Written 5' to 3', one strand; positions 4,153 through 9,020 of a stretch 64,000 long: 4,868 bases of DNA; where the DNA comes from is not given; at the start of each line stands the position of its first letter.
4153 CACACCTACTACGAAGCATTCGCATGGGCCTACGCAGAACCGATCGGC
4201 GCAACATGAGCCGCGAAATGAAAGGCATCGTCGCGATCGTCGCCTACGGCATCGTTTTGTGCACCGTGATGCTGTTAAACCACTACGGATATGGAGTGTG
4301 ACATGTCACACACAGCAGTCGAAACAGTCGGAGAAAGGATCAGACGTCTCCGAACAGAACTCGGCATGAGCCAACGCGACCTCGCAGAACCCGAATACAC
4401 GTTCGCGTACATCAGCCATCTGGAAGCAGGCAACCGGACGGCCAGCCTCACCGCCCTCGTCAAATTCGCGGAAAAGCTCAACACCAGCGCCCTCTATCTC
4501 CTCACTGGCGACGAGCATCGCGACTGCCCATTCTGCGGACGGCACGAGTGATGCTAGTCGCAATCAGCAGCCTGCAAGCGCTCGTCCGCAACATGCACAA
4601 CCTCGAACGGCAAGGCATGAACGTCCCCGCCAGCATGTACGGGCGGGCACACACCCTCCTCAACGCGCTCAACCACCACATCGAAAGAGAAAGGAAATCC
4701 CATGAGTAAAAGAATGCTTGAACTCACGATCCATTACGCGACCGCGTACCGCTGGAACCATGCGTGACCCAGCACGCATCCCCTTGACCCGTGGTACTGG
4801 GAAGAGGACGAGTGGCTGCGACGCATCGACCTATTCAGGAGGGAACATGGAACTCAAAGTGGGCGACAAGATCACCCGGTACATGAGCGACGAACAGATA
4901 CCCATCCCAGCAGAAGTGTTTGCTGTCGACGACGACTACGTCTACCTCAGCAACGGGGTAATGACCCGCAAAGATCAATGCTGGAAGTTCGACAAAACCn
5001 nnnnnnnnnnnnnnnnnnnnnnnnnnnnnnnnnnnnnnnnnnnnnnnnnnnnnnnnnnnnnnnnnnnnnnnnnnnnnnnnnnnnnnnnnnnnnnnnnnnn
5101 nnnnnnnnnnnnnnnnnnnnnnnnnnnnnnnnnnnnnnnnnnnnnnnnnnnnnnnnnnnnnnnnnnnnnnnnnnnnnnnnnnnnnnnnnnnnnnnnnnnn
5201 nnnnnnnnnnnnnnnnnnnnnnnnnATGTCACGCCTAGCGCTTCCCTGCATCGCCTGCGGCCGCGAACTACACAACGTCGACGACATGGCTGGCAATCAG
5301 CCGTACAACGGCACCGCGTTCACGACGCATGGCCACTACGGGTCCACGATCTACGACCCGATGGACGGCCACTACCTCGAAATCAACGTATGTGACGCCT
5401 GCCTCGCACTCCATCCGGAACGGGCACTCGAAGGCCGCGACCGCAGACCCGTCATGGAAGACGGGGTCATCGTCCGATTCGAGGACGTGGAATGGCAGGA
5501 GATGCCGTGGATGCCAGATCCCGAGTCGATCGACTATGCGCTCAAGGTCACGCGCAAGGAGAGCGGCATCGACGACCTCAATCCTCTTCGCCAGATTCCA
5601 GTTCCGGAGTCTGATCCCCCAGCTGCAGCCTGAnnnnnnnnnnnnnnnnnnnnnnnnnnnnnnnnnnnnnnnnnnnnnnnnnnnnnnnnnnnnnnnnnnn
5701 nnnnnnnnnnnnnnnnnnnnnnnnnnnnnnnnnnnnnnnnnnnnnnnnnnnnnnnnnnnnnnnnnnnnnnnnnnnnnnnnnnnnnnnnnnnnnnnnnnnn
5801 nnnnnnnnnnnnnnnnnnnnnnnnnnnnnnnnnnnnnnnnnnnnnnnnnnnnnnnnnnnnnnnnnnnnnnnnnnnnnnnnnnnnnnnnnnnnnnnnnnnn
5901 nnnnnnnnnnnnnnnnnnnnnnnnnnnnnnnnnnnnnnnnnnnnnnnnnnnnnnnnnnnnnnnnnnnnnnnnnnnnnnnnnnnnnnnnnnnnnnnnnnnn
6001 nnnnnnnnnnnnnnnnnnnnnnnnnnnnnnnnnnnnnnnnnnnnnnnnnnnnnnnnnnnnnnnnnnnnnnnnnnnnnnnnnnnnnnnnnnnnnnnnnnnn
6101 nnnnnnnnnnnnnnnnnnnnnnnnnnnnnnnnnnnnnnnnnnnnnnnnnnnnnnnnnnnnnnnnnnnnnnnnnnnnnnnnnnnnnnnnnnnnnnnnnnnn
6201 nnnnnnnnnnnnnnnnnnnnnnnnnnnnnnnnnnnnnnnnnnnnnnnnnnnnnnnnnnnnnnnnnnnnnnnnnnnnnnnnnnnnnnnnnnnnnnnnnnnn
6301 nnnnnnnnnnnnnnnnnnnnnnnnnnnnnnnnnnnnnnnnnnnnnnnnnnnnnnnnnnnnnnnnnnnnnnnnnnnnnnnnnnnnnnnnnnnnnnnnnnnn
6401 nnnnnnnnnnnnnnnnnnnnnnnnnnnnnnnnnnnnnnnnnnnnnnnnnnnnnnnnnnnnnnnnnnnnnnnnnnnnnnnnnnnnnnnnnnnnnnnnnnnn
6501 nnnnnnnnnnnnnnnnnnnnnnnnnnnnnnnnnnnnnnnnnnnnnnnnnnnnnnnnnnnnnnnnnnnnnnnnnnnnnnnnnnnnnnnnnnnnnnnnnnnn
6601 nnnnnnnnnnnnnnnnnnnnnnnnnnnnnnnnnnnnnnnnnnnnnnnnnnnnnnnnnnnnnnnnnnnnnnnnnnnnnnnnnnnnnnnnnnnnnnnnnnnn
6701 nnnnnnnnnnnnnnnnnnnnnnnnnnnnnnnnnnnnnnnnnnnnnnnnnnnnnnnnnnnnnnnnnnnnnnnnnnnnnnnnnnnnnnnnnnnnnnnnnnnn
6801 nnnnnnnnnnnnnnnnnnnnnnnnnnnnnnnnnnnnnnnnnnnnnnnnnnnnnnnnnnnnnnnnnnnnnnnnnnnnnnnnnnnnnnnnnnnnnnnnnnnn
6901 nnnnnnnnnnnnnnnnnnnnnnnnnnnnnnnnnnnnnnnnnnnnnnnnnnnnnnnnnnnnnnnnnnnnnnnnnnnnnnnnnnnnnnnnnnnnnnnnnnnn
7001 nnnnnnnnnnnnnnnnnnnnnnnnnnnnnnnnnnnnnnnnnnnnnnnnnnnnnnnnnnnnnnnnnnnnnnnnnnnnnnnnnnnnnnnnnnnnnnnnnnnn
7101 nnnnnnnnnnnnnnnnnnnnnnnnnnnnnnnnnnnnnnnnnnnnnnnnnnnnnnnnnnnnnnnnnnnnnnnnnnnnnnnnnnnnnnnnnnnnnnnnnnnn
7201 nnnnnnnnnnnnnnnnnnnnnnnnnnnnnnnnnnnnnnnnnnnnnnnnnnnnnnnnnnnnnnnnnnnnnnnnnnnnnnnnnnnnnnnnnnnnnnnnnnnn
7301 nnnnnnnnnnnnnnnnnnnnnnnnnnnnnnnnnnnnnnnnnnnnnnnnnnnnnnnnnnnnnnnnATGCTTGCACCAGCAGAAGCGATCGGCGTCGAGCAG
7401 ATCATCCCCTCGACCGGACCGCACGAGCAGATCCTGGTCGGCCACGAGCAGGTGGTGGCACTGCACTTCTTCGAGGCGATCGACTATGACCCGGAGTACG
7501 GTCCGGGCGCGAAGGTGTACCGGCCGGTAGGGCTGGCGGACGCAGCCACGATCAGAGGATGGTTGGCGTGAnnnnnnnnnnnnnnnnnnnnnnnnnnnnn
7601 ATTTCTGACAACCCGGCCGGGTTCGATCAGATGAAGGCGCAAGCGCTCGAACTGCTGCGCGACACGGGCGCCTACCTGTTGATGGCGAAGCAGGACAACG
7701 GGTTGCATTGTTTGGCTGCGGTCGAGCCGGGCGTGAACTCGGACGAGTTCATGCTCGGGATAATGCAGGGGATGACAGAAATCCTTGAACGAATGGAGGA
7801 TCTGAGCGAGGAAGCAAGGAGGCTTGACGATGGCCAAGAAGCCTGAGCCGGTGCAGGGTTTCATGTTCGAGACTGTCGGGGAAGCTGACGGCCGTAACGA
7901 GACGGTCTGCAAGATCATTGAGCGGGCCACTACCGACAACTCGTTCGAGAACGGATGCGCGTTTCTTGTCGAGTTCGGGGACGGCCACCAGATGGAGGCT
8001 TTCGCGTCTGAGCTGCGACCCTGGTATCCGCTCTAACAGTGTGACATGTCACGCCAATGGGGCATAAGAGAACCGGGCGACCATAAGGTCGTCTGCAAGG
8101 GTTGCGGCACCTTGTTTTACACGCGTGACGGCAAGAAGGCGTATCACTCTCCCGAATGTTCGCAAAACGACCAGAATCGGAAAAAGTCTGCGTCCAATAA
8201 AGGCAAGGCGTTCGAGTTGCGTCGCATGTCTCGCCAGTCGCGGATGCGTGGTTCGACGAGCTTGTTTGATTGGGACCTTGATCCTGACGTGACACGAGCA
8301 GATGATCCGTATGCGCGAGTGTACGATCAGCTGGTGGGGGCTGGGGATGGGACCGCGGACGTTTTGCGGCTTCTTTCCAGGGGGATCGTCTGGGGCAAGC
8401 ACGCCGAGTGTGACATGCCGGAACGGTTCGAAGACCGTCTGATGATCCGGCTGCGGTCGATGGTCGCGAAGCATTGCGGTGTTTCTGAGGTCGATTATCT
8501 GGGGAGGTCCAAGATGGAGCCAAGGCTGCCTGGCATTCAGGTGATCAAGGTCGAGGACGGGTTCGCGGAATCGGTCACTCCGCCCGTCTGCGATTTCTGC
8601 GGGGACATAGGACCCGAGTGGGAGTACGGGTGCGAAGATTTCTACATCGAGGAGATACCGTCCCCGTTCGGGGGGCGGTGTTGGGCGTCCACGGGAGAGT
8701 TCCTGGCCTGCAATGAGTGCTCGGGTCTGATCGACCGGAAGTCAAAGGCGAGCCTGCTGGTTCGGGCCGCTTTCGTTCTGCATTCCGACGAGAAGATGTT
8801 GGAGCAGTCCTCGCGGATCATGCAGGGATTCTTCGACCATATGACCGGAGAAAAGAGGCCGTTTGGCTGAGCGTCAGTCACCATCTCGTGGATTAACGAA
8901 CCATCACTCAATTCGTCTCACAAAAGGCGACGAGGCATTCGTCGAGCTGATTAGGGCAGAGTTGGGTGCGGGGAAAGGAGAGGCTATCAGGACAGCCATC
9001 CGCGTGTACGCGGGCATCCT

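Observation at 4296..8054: Palindromes whose central ATG is itself the start codon (MSH... N-termini)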

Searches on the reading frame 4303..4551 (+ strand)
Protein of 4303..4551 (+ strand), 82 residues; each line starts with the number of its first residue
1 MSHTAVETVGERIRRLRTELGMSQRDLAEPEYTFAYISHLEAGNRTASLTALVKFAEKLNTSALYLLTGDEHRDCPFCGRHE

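Call 12: search_protein_families(library=pfam, proteins=[window:4303-4551:+], max_evalue=0.01)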
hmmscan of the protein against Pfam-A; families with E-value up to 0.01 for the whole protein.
window:4303-4551:+ (82 aa): 3 families
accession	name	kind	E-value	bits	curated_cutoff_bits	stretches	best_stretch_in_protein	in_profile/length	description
PF01381.28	HTH_3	-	1.4e-09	38.2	23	1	34-66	23-55/55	Helix-turn-helix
PF12844.13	HTH_19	-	6.8e-08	32.7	30.2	1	10-69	1-61/64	Helix-turn-helix domain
PF13560.12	HTH_31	-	1.7e-07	31.8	27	1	10-62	3-57/64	Helix-turn-helix domain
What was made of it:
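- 4303..4551 (+): XRE-family HTH protein, 82 aa, beginning MSHTAV. Pfam HTH_3 1.4e-9; the HTH_19 match covers residues 10-69 (call 12).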

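Call 13: search_protein_families(library=phrogs, proteins=[window:4303-4551:+], max_evalue=0.001)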
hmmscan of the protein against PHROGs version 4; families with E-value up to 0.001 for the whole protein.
window:4303-4551:+ (82 aa): 10 families
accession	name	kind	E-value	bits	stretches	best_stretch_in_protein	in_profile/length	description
phrog_4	-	transcription regulation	5.4e-12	46.4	1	7-71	135-196/400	transcriptional repressor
phrog_8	-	transcription regulation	1.3e-10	42.3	1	4-72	72-141/346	transcriptional regulator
phrog_3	-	transcription regulation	2.4e-09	38.4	1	7-71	87-150/430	transcriptional repressor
phrog_5823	-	transcription regulation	2.6e-09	37.7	1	6-72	4-71/404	transcriptional regulator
phrog_2967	-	transcription regulation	5e-08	33.8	1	2-70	4-73/225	transcriptional regulator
phrog_2439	-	transcription regulation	4e-07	30.2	1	6-70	5-70/367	transcriptional regulator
phrog_1373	-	transcription regulation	1.1e-06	29.7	1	7-63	63-119/166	transcriptional regulator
phrog_7241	-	transcription regulation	2.4e-05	25.4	1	12-62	65-116/122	transcriptional regulator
phrog_2328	-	transcription regulation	7.5e-05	23.5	1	7-74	14-82/128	transcriptional repressor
phrog_2104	-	unknown function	0.00047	21.3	0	5-53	36-85/103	-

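Call 88: list_cluster_members(proteins=[window:4303-4551:+, window:4291-4551:+, window:5578-6045:-, window:8046-8870:+, window:53901-54371:-, window:4206-4301:+, window:1392-1553:+, window:1437-1553:+, window:6047-6937:-])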
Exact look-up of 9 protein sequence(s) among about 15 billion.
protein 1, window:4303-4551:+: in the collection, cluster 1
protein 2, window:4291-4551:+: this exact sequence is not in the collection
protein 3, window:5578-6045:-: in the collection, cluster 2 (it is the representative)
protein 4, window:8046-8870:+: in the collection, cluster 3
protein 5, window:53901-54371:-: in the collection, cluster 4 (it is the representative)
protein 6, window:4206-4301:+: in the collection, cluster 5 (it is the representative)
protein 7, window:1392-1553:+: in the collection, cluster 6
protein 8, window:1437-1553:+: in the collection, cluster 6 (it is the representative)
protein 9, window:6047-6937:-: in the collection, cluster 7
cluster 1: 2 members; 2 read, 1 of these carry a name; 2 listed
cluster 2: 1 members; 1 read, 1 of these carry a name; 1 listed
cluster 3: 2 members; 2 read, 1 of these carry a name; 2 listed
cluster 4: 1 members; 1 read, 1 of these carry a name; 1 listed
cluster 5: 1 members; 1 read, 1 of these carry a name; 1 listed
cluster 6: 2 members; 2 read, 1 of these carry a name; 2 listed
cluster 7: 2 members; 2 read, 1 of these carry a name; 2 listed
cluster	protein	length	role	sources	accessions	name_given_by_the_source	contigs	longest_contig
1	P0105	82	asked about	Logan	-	-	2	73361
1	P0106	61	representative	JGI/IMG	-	transcriptional regulator with XRE-family HTH domain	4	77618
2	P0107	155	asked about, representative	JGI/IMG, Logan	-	hypothetical protein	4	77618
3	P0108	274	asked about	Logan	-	-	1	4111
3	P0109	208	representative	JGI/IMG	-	hypothetical protein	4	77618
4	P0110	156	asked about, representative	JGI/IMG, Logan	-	hypothetical protein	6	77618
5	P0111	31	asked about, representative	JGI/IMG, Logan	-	hypothetical protein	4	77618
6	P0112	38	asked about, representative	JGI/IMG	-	hypothetical protein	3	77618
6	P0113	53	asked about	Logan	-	-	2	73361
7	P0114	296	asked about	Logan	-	-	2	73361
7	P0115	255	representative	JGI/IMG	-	AraC-like DNA-binding protein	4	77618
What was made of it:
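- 4296..4311 (.): Palindrome, exact. Its TGA (4299-4301) ends the 31-aa ORF 4206-4301 and its ATG (4303) probably starts the XRE gene. One gene caller uses 4303 and the other 4366 (call 88).
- JGI's caller chose downstream starts for the XRE gene (61 aa) and gene 22 (208 aa) (call 88).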

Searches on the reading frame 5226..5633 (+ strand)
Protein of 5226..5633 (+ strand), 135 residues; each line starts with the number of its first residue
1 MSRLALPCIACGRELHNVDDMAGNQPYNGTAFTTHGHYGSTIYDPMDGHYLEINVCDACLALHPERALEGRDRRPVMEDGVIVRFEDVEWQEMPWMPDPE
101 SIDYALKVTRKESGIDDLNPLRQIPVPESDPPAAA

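Call 12: search_protein_families(library=pfam, proteins=[window:5226-5633:+], max_evalue=0.01)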
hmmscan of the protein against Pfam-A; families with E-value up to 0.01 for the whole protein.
window:5226-5633:+ (135 aa): 0 families

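Call 13: search_protein_families(library=phrogs, proteins=[window:5226-5633:+], max_evalue=0.001)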
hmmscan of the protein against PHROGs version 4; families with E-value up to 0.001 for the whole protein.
window:5226-5633:+ (135 aa): 0 families

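Call 27: find_related_loci(query=window:5226-5633:+, collection=viral_contigs, flank=10000)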
Query window:5226-5633:+ (135 aa) in viral_contigs; peptide patterns used: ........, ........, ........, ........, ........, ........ (x = any residue, [..] = any of these).
10 stretches matched a pattern, but none encodes a relative of the query by tblastn (E <= 1e-3).

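Call 70: find_homologous_proteins(query=window:5226-5633:+, max_evalue=0.001)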
Query window:5226-5633:+ (135 aa): 69 proteins with E <= 0.001 among 81 candidates.
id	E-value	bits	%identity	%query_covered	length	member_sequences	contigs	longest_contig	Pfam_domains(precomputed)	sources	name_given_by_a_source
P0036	6.3e-90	316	100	100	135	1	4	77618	-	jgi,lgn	jgi:hypothetical protein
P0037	5.7e-58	213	72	93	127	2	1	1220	-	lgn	-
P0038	4.6e-57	210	74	86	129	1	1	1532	-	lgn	-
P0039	2.5e-55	204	66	99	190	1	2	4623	-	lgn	-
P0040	2.1e-54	201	74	84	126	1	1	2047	-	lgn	-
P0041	6.0e-52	193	72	86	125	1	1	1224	-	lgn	-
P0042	6.1e-52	193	69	89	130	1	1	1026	-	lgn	-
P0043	1.3e-51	192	70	86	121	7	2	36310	-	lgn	-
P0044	4.4e-49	184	58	99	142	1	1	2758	-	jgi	jgi:hypothetical protein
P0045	2.4e-48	182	67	89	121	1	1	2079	-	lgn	-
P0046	3.7e-46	174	64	85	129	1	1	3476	-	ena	-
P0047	6.2e-46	174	66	85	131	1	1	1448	-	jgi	-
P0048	1.3e-44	169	66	78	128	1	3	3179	-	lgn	-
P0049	7.7e-44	167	66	81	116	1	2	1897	-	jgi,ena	-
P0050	4.8e-43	164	59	90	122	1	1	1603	-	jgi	jgi:hypothetical protein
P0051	1.2e-42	163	59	85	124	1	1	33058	-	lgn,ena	-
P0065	8.2e-38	147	56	93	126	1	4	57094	-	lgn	-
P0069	4.6e-37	145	58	87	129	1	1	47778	-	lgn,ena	-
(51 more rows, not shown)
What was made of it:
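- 5226..5633 (+): 135-aa Cys-rich protein of a widespread phage family, beginning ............. 69 homologues (call 70). The identical 135-aa product is on record from JGI and Logan (call 70).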

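Call 72: find_encoding_contigs(protein=P0069, flank=10000, max_places=1)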
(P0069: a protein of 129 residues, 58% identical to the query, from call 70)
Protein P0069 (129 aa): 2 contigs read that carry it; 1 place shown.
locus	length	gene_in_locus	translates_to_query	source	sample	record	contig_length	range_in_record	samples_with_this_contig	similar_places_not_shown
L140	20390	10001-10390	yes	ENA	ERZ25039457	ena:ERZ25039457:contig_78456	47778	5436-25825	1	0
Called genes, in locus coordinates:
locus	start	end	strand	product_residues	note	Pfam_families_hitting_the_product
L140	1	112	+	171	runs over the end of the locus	-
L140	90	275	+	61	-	-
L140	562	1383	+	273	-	PF02735:Ku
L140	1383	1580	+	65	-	-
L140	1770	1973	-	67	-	-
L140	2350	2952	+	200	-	-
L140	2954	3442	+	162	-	-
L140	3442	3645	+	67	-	-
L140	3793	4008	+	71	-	-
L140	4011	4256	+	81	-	-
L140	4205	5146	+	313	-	PF18780:HNH_repeat (weak)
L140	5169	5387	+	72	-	-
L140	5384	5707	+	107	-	-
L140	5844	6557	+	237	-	-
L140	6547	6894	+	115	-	PF05866:RusA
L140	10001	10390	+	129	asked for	-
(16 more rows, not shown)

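Call 73: find_encoding_contigs(protein=P0051, flank=10000, max_places=1)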
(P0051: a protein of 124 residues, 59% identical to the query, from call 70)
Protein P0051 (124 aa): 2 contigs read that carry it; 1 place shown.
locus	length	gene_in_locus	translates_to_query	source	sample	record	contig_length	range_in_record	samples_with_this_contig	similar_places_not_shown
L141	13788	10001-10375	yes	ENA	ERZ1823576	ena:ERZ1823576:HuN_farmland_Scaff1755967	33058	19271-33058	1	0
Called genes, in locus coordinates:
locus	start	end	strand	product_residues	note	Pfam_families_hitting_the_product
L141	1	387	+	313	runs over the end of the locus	PF12705:PDDEXK_1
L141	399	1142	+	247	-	-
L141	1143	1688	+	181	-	-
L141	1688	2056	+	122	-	-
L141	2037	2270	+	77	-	-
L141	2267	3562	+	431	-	PF00145:DNA_methylase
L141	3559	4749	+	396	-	-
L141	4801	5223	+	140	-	-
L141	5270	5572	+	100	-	-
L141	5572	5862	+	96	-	-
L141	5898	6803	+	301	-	-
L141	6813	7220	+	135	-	-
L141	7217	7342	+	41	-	-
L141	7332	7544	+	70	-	-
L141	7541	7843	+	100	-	-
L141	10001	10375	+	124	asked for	-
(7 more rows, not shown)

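Call 74: find_encoding_contigs(protein=P0065, flank=10000, max_places=1)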
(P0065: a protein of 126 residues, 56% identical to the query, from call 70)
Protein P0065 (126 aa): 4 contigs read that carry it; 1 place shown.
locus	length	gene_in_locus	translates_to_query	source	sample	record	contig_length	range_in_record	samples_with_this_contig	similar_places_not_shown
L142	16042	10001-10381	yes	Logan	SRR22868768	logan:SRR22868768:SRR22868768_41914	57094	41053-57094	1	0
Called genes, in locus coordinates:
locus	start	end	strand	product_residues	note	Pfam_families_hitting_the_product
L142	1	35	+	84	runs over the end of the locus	-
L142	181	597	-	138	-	-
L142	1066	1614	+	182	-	PF10263:SprT-like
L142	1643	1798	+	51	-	-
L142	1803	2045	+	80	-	-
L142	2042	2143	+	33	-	-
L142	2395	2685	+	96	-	-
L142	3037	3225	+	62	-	-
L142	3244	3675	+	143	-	-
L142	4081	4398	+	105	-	PF20274:cREC_REC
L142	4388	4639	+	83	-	-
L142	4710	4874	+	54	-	-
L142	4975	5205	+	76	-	-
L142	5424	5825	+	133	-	-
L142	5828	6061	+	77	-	-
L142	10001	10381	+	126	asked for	-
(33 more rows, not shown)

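Call 76: find_encoding_contigs(protein=P0043, flank=10000, max_places=1)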
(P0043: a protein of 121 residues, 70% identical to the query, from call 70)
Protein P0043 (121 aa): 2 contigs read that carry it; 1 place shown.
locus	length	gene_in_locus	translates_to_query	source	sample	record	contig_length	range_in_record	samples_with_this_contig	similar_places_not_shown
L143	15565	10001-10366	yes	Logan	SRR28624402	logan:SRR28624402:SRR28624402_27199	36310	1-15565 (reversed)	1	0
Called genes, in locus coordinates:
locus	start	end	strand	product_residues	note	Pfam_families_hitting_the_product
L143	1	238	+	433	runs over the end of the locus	PF23970:DUF7297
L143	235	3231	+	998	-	-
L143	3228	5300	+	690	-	-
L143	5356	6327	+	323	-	-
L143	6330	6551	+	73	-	-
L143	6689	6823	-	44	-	-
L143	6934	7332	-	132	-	PF13392:HNH_3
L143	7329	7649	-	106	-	PF20274:cREC_REC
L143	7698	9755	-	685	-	PF00271:Helicase_C, PF16203:ERCC3_RAD25_C (weak)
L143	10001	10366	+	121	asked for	-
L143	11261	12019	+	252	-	-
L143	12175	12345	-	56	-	-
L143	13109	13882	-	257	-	-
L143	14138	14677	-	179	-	-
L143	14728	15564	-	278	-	?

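Call 77: find_encoding_contigs(protein=P0039, flank=10000, max_places=2)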
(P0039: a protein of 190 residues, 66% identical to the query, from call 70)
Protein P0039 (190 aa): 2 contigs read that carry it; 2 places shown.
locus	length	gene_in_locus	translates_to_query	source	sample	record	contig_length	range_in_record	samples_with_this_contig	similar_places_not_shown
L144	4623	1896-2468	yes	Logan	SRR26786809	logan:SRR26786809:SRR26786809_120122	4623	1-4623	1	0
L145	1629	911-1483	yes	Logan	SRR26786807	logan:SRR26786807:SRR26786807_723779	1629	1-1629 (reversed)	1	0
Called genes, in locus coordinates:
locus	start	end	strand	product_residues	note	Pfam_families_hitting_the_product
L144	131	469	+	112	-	-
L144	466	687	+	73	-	-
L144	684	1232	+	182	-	PF19698:DUF6197 (weak)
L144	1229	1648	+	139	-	-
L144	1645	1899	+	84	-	-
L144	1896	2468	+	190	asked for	-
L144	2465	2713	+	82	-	-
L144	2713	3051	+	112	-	-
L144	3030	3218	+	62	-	-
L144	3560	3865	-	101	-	-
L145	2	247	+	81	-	?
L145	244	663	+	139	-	-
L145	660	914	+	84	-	-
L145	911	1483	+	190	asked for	-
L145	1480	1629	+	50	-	?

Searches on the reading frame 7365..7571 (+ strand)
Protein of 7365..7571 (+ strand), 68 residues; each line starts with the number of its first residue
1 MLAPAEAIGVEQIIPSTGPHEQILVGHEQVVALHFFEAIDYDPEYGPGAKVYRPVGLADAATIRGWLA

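Call 60: search_protein_families(library=phrogs, proteins=[window:7365-7571:+], max_evalue=0.001)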
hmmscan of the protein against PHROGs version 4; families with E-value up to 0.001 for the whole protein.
window:7365-7571:+ (68 aa): 0 families

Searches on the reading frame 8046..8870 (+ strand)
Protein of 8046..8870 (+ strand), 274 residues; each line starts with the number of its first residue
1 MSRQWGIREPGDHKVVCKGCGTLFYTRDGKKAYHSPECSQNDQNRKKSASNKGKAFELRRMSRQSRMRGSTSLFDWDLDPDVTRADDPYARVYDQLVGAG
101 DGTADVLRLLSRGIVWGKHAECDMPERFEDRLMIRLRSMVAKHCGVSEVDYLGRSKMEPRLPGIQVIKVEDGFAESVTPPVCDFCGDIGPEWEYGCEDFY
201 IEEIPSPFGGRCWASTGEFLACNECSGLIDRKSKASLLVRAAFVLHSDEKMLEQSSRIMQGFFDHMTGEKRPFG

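Call 12: search_protein_families(library=pfam, proteins=[window:8046-8870:+], max_evalue=0.01)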
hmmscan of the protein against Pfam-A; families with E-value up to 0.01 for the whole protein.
window:8046-8870:+ (274 aa): 0 families

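Call 13: search_protein_families(library=phrogs, proteins=[window:8046-8870:+], max_evalue=0.001)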
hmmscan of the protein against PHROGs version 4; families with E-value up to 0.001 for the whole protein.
window:8046-8870:+ (274 aa): 1 family
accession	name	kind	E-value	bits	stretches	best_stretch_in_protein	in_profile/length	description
phrog_1271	-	DNA, RNA and nucleotide metabolism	2.9e-05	24.6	1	12-99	210-294/361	HNH endonuclease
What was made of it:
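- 8046..8870 (+): 274-aa HNH-endonuclease-like protein, beginning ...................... phrog_1271 2.9e-5 over residues 12-99 (call 13).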
